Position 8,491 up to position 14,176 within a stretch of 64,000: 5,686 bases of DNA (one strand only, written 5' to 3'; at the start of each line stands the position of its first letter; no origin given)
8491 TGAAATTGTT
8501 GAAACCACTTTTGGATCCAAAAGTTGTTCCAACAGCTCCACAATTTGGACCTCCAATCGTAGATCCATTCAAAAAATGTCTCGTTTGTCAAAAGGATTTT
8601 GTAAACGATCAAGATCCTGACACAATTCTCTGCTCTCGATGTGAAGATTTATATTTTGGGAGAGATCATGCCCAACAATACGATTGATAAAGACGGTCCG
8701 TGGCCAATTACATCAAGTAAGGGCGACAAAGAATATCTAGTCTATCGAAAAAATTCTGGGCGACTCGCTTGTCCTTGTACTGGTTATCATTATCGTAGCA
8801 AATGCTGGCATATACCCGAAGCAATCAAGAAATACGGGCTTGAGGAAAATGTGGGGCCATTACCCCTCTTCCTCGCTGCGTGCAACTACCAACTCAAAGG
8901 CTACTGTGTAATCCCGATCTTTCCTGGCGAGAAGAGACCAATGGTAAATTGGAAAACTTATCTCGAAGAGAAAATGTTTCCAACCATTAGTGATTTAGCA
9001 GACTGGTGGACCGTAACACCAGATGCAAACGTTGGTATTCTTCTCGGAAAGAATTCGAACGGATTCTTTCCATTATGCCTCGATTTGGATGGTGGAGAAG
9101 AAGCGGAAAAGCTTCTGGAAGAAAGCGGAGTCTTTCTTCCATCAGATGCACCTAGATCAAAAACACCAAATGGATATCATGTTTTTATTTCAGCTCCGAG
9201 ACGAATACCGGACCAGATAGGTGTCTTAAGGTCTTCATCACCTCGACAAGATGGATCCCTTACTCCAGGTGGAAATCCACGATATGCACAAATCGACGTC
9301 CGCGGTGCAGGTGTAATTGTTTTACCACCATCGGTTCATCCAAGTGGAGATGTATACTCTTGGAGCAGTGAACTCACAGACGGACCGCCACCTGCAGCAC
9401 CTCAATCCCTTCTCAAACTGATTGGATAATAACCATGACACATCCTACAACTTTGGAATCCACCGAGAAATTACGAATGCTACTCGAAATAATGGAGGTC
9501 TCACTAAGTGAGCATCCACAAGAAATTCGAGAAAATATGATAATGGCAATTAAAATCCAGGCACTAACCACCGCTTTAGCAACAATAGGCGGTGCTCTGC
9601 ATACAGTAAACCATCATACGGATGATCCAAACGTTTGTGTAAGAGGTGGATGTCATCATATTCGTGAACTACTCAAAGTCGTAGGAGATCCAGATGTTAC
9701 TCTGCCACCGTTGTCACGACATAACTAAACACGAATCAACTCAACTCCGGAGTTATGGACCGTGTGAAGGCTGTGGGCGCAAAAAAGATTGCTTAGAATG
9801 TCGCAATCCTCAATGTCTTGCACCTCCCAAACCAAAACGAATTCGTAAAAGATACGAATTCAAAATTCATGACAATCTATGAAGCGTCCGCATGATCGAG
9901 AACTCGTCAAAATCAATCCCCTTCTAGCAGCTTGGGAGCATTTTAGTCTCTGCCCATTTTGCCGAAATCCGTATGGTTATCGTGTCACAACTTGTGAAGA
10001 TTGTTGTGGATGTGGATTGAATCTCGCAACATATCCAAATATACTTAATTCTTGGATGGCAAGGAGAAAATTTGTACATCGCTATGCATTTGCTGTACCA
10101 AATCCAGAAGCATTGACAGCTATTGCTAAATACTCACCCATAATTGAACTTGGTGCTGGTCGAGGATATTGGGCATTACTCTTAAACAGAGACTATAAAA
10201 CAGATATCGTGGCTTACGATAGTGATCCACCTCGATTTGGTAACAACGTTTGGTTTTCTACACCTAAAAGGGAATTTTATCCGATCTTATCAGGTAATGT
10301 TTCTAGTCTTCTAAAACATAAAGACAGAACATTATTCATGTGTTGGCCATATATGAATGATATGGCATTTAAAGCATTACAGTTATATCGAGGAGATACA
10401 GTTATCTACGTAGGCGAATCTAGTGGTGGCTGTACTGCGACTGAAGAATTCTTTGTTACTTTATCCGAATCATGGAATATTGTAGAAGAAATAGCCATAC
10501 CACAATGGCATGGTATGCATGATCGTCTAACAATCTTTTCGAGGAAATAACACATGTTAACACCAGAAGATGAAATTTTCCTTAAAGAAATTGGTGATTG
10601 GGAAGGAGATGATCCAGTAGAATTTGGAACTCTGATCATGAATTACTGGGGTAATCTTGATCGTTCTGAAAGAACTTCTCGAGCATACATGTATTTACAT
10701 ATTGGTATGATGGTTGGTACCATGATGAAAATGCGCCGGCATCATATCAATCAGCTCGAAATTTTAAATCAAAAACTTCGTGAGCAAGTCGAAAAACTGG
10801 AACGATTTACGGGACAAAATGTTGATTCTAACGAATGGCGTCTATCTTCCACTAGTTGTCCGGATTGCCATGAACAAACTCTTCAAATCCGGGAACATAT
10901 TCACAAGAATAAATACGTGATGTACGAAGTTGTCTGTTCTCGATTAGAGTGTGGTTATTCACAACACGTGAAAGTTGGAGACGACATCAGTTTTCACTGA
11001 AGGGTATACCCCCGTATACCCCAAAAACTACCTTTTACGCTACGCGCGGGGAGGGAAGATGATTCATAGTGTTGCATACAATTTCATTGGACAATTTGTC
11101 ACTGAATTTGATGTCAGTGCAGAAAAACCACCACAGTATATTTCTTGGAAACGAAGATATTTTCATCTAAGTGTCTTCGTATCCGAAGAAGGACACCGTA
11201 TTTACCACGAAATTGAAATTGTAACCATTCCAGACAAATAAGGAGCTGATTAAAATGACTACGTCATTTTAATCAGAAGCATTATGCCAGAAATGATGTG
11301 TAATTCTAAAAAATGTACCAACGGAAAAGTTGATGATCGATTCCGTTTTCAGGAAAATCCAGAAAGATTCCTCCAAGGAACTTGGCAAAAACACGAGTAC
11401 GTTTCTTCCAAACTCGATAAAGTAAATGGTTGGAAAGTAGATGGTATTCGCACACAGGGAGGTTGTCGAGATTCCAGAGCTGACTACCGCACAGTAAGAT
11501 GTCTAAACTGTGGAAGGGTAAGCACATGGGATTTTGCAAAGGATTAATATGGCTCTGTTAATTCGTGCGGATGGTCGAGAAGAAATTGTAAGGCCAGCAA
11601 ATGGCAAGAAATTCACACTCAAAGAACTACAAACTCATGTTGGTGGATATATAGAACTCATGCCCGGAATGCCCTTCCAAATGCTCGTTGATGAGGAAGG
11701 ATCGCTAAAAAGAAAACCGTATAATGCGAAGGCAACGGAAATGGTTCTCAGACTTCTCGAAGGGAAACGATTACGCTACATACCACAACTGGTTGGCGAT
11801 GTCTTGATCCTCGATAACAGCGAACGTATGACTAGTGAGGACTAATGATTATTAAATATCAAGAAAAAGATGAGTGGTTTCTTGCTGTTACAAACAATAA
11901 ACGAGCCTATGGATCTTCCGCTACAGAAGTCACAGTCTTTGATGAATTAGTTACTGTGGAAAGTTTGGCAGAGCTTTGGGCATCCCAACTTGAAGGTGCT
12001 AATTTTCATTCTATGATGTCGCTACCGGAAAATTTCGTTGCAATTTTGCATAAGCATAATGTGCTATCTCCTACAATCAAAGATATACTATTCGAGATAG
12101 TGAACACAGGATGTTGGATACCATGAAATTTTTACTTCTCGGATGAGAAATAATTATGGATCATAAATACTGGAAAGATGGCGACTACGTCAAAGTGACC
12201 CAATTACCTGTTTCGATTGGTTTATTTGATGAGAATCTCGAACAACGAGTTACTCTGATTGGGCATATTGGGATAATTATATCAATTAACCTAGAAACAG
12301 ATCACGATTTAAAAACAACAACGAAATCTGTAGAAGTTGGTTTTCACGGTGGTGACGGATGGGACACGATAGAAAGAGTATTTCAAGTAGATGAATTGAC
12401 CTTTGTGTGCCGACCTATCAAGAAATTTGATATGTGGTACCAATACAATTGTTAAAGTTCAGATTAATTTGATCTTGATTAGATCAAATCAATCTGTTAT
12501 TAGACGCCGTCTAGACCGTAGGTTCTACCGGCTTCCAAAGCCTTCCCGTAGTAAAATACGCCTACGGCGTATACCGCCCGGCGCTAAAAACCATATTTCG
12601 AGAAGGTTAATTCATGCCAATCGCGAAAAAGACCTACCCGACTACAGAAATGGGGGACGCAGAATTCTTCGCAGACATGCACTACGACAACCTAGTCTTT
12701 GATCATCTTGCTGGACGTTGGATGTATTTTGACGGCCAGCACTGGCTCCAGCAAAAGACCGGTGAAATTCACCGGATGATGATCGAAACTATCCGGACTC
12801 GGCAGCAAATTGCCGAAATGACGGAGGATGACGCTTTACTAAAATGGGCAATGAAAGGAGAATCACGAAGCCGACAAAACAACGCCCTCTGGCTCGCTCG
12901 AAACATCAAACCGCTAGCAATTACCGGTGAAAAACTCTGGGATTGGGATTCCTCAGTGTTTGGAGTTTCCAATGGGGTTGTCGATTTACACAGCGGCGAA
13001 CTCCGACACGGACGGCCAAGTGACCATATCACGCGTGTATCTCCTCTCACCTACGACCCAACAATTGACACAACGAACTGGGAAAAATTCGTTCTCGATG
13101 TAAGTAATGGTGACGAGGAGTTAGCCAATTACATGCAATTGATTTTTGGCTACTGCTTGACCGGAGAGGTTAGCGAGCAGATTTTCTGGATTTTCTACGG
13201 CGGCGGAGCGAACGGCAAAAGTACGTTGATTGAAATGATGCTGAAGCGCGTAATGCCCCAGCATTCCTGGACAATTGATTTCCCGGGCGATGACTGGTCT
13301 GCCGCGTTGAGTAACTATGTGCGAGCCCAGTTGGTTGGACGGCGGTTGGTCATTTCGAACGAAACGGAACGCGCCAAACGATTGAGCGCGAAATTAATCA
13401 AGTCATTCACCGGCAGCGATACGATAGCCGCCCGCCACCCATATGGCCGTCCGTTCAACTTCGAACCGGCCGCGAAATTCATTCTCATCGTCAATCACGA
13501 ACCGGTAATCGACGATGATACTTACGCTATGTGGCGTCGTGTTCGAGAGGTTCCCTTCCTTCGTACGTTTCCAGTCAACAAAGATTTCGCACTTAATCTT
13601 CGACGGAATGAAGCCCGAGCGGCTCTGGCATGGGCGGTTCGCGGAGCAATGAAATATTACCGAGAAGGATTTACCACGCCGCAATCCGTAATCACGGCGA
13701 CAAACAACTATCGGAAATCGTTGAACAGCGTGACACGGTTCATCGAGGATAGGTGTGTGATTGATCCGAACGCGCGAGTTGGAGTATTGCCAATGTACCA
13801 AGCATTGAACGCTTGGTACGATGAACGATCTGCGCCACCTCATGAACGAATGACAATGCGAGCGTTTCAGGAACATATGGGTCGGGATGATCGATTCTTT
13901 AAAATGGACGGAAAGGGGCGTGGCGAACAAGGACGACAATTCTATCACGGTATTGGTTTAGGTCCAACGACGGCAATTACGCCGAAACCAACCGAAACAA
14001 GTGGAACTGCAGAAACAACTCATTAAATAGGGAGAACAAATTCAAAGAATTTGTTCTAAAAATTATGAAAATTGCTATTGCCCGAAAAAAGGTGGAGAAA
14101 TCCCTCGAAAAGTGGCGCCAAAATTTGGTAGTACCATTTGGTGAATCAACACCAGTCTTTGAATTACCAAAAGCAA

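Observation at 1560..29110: Recurrent upstream hairpins whose loop carries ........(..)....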

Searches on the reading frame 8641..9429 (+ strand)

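Call 21: search_protein_families(library=pfam, proteins=[window:8641-9429:+], max_evalue=0.01)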
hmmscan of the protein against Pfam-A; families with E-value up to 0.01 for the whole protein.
window:8641-9429:+ (262 aa): 1 family
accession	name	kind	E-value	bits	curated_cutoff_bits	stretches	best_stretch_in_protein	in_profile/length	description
PF09250.16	Prim-Pol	-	6.4e-21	75.9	22.8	1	82-255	3-157/158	Bifunctional DNA primase/polymerase, N-terminal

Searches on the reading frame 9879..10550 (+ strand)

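Call 21: search_protein_families(library=pfam, proteins=[window:9879-10550:+], max_evalue=0.01)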
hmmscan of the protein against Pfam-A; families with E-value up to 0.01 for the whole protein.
window:9879-10550:+ (223 aa): 1 family
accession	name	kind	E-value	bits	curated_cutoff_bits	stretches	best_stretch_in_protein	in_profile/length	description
PF13489.12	Methyltransf_23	-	0.0068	16.6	27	0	81-117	19-54/164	Methyltransferase domain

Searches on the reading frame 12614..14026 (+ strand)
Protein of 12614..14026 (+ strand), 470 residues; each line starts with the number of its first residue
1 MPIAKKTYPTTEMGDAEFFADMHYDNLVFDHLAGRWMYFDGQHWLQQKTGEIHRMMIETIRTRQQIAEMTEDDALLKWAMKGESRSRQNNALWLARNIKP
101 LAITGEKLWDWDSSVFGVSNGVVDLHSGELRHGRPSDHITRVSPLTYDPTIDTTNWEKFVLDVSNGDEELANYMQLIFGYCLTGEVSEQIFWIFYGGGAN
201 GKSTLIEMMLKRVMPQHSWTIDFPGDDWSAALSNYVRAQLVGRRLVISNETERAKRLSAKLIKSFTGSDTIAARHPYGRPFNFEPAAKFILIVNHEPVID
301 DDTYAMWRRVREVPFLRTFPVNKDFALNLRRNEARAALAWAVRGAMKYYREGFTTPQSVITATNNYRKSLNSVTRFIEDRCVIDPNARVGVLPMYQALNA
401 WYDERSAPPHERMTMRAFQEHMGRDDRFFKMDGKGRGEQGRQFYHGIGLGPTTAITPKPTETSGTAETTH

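Call 12: search_protein_families(library=phrogs, proteins=[window:12614-14026:+], max_evalue=0.00001)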
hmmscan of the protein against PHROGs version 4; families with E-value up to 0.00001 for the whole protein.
window:12614-14026:+ (470 aa): 9 families
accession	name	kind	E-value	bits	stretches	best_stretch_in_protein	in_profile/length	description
phrog_1829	-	DNA, RNA and nucleotide metabolism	1.2e-84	285.9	1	5-454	319-760/772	DNA primase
phrog_6088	-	DNA, RNA and nucleotide metabolism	2e-84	285.5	1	6-431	328-750/772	DNA primase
phrog_1156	-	DNA, RNA and nucleotide metabolism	1.3e-79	269.8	1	5-451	359-827/855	DNA primase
phrog_2478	-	DNA, RNA and nucleotide metabolism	2.4e-75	255.2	1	6-406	401-804/854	DNA polymerase/primase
phrog_16950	-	DNA, RNA and nucleotide metabolism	1.7e-53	182.7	1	7-385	363-767/843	DNA primase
phrog_864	-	DNA, RNA and nucleotide metabolism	3.4e-51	175.8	1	109-421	284-595/1064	DNA primase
phrog_1883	-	DNA, RNA and nucleotide metabolism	4.2e-49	168.5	1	49-401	353-708/756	DNA helicase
phrog_7601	-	unknown function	2.5e-23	83.9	1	173-405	4-236/289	-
phrog_16213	-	DNA, RNA and nucleotide metabolism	2.2e-08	33.8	1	102-387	301-590/732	DNA primase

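Call 13: search_dna_similar(query=window:12614-14026:+, collection=phages, mode=protein, max_rows=20)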
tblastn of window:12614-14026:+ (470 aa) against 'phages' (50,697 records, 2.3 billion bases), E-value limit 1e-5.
Records with a match: 1152; places in all: 1152; records where one place covers at least 80% of the query: 445.
Best place of each record, by identity: <60% 1152.
By first word of the organism name: Mycobacterium 261; Streptococcus 198; Microbacterium 120; Gordonia 101; Arthrobacter 91; Vibrio 86; Streptomyces 49; Lactobacillus 17; Curtobacterium 17; Liberibacter 13; and 62 more.
By host as written in the record: Mycobacterium smegmatis mc2 155 185; - 71; Microbacterium foliorum NRRL B-24224 59; Gordonia terrae 3612 59; Arthrobacter globiformis B-2979 50; Vibrio lentus 44; Mycobacterium smegmatis mc#155 38; Microbacterium foliorum NRRL B-24224 SEA 36; and 332 more.
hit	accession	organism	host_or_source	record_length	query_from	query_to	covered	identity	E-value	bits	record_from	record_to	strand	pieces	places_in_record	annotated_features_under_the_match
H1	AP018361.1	Lactobacillus phage T25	Lactobacillus paracasei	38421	12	447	93%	31.7%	4e-47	181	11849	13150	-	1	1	DNA primase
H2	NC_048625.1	Lactobacillus phage T25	Lactobacillus paracasei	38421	12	447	93%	31.7%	4e-47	181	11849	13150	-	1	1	DNA primase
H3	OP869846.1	Lacticaseibacillus phage R18.1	Lacticaseibacillus rhamnosus LMG 19717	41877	12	447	93%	31.3%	1e-45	176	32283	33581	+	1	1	hypothetical protein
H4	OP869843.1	Lacticaseibacillus phage R9.2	Lacticaseibacillus casei LMG 23550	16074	12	447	93%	31.3%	1e-46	179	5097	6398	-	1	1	hypothetical protein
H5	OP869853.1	Lacticaseibacillus phage R26.14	Lacticaseibacillus rhamnosus LMG 23551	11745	12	447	93%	31.0%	2e-46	178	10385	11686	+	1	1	hypothetical protein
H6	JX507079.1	Acidithiobacillus phage AcaML1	Acidithiobacillus caldus ATCC 51756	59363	34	452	89%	31.7%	9e-46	176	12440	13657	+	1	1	putative DNA primase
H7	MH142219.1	Acidithiobacillus phage AcaML1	Acidithiobacillus caldus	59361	34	452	89%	31.7%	9e-46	176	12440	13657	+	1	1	record has no annotation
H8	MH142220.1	Acidithiobacillus phage AcaML1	Acidithiobacillus caldus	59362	34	452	89%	31.7%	9e-46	176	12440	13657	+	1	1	record has no annotation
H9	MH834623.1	Arthrobacter phage Peas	Arthrobacter globiformis NRRL B-2979 SEA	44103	14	449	93%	30.2%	3e-33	139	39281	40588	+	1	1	60: DNA primase/polymerase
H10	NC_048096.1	Arthrobacter phage Peas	Arthrobacter globiformis NRRL B-2979 SEA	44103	14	449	93%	30.2%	3e-33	139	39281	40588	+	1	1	60: DNA polymerase/primase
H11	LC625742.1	Bacteriophage sp.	Enterococcus gallinarum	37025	8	464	97%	28.7%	3e-44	172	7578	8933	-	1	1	DNA primase, phage associated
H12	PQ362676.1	Arthrobacter phage ChuckDuck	Arthrobacter globiformis B-2979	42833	14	449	93%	30.0%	9e-33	138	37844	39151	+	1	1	59: DNA primase/helicase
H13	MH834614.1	Arthrobacter phage Judy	Arthrobacter globiformis NRRL B-2979 SEA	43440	14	449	93%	30.0%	1e-32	138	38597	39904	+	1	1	63: DNA primase/polymerase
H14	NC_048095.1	Arthrobacter phage Judy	Arthrobacter globiformis NRRL B-2979 SEA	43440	14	449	93%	30.0%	1e-32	138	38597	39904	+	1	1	63: DNA polymerase/primase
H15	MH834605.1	Arthrobacter phage Constance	Arthrobacter globiformis NRRL B-2979 SEA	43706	14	449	93%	30.0%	1e-32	137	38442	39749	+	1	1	59: DNA primase/polymerase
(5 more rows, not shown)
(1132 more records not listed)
